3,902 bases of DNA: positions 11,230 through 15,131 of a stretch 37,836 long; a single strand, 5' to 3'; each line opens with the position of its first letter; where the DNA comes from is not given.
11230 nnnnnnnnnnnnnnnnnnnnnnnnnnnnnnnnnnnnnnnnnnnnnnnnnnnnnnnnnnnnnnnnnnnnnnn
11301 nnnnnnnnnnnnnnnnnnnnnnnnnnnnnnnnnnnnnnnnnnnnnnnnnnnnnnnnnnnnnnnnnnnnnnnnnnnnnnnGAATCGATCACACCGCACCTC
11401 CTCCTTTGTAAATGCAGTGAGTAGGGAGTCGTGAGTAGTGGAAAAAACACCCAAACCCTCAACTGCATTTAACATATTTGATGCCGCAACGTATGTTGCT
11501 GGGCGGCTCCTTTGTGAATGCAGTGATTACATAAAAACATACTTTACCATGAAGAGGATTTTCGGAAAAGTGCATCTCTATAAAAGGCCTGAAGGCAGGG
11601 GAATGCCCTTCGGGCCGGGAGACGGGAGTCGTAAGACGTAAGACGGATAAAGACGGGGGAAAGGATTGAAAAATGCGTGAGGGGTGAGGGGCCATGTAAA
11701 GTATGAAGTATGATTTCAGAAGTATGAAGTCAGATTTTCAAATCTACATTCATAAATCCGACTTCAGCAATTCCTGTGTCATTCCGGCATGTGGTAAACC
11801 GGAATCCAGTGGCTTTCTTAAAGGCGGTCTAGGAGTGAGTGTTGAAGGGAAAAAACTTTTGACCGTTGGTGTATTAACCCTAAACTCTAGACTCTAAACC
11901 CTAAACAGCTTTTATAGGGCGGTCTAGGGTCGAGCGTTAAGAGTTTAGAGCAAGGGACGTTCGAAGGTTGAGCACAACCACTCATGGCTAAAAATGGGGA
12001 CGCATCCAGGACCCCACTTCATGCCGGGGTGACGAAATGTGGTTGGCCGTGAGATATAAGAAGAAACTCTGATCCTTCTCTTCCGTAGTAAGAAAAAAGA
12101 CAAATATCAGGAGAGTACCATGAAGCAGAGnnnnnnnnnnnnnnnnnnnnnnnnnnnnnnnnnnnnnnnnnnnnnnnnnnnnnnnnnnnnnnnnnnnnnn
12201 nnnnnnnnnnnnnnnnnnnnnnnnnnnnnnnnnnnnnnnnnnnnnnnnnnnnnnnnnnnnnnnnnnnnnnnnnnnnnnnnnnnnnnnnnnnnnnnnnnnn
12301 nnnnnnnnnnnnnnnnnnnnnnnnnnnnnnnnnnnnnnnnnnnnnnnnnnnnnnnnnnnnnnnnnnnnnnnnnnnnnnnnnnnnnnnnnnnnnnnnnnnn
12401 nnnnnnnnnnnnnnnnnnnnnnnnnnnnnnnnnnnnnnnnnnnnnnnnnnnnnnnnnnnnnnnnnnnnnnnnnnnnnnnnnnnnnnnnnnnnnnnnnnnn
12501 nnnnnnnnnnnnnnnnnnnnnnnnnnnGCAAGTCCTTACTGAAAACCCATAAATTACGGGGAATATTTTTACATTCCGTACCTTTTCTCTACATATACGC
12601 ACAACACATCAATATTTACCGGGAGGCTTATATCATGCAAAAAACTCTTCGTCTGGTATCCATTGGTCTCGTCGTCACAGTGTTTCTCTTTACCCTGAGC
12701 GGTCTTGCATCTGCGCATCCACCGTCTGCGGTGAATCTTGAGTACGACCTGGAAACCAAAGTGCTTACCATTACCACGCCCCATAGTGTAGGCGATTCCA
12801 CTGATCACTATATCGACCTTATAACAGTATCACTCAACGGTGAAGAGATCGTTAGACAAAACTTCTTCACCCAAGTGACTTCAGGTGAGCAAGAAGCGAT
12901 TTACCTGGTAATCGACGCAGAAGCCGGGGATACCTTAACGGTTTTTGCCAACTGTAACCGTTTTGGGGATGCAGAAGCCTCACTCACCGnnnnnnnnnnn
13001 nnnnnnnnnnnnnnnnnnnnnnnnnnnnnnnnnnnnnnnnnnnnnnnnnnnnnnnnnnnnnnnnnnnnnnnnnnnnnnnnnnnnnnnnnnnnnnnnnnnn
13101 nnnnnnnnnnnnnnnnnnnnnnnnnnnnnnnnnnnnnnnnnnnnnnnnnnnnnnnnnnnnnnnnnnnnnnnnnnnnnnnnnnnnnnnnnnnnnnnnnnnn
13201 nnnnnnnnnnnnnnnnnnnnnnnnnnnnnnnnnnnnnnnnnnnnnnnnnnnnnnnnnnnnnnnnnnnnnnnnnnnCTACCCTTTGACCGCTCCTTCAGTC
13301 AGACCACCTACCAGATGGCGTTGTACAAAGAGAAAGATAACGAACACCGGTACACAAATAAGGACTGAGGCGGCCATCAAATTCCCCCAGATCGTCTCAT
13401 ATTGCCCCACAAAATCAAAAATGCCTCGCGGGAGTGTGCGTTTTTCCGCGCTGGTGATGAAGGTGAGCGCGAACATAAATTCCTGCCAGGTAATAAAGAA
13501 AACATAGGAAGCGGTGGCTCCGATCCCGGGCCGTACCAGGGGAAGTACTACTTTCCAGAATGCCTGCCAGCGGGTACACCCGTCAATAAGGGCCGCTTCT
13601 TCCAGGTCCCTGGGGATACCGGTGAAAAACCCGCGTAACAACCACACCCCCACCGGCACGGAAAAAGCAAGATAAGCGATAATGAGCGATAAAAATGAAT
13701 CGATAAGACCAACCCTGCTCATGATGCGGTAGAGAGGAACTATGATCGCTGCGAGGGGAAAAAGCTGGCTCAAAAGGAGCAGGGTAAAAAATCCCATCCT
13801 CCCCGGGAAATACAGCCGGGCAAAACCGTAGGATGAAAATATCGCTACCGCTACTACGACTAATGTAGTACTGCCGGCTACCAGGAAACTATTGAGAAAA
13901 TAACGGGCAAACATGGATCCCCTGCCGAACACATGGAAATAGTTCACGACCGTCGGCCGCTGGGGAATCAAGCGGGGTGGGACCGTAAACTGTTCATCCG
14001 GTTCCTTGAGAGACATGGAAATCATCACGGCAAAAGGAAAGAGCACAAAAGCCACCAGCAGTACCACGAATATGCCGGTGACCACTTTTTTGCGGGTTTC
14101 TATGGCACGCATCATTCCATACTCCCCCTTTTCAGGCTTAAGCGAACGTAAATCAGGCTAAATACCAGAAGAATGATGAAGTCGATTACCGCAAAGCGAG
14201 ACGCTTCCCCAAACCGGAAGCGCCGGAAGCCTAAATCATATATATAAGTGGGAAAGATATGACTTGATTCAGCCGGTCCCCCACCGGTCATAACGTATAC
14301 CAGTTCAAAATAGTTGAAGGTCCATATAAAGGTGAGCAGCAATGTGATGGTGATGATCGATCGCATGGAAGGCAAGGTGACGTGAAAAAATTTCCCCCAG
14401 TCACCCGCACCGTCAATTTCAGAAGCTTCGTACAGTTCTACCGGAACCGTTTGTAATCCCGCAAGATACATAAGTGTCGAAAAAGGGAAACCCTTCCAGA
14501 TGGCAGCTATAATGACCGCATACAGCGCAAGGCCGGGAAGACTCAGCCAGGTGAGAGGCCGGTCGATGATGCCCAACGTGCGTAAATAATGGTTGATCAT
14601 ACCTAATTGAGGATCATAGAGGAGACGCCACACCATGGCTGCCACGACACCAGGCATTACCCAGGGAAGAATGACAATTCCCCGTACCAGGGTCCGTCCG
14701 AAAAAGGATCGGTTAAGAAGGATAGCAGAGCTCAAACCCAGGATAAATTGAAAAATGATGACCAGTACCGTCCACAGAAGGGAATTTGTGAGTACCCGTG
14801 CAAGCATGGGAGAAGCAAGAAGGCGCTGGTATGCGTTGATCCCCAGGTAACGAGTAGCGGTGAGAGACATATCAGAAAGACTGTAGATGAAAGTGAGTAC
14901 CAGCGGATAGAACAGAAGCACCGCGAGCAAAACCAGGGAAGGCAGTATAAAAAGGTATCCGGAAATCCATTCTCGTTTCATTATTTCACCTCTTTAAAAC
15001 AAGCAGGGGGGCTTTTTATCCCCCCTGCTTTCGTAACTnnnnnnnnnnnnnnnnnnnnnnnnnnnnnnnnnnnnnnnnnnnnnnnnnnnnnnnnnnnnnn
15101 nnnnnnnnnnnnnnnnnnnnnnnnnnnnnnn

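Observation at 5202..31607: Modular repeat family with 7-nt (and 8-nt) internal periodicity fills almost every long intergenic spacer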

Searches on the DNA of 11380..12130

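Call 46: search_rna_families(source=window, start=11380, end=12130, threshold=evalue, max_evalue=1)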
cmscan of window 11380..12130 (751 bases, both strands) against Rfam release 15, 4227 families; matches with E-value up to 1: 0.
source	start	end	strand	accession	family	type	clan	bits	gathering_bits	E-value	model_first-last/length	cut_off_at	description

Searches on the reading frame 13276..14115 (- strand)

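Call 14: search_protein_families(library=pfam, proteins=[window:13276-14115:-])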
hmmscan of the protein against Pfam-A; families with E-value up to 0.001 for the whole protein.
window:13276-14115:- (279 aa): 1 family
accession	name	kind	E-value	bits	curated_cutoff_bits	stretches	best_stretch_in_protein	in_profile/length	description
PF00528.27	BPD_transp_1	-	1.2e-16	61.4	26.4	1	107-269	18-179/184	Binding-protein-dependent transport system inner membrane component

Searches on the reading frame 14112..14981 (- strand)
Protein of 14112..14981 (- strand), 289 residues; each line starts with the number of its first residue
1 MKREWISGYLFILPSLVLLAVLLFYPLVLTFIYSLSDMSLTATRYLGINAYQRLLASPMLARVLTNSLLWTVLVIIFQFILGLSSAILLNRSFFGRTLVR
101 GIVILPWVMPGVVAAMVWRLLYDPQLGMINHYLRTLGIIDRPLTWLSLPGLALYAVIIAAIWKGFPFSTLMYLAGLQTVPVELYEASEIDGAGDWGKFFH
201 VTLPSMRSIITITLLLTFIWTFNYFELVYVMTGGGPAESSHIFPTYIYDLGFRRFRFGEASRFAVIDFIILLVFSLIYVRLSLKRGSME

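Call 14: search_protein_families(library=pfam, proteins=[window:14112-14981:-])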
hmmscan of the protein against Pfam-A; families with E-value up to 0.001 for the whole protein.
window:14112-14981:- (289 aa): 1 family
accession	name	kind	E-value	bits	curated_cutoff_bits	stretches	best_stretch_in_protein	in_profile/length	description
PF00528.27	BPD_transp_1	-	6.6e-19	68.8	26.4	1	79-276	2-172/184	Binding-protein-dependent transport system inner membrane component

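Call 33: find_encoding_contigs(protein=window:14112-14981:-, flank=10000, max_places=8)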
Protein window:14112-14981:- (289 aa): 4 contigs read that carry it; 3 places shown.
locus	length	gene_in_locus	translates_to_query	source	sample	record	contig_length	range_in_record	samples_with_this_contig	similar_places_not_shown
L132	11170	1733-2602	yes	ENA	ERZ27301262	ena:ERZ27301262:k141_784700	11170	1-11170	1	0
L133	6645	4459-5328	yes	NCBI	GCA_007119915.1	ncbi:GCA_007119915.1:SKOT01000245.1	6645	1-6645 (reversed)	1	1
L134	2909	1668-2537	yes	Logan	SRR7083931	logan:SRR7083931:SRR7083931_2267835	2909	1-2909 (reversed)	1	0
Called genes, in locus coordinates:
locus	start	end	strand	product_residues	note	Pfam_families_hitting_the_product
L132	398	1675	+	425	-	PF01547:SBP_bac_1, PF13416:SBP_bac_8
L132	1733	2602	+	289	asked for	PF00528:BPD_transp_1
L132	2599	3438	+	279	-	PF00528:BPD_transp_1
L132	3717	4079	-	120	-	-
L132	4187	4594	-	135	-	PF11518:DUF3221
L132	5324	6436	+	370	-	PF02073:Peptidase_M29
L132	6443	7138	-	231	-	PF00702:Hydrolase, PF12710:HAD, PF13419:HAD_2, PF13242:Hydrolase_like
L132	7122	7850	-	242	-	PF00881:Nitroreductase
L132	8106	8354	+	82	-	-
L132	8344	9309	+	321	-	PF02230:Abhydrolase_2 (faint), PF12146:Hydrolase_4, PF00561:Abhydrolase_1, PF12697:Abhydrolase_6, PF03096:Ndr (weak), PF10230:LIDHydrolase, PF06821:Ser_hydrolase (faint)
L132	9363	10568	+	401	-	PF04165:DUF401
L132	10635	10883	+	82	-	PF19891:DUF6364 (weak)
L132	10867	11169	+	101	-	?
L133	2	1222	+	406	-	?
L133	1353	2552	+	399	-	PF01208:URO-D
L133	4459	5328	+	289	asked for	PF00528:BPD_transp_1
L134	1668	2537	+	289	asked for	PF00528:BPD_transp_1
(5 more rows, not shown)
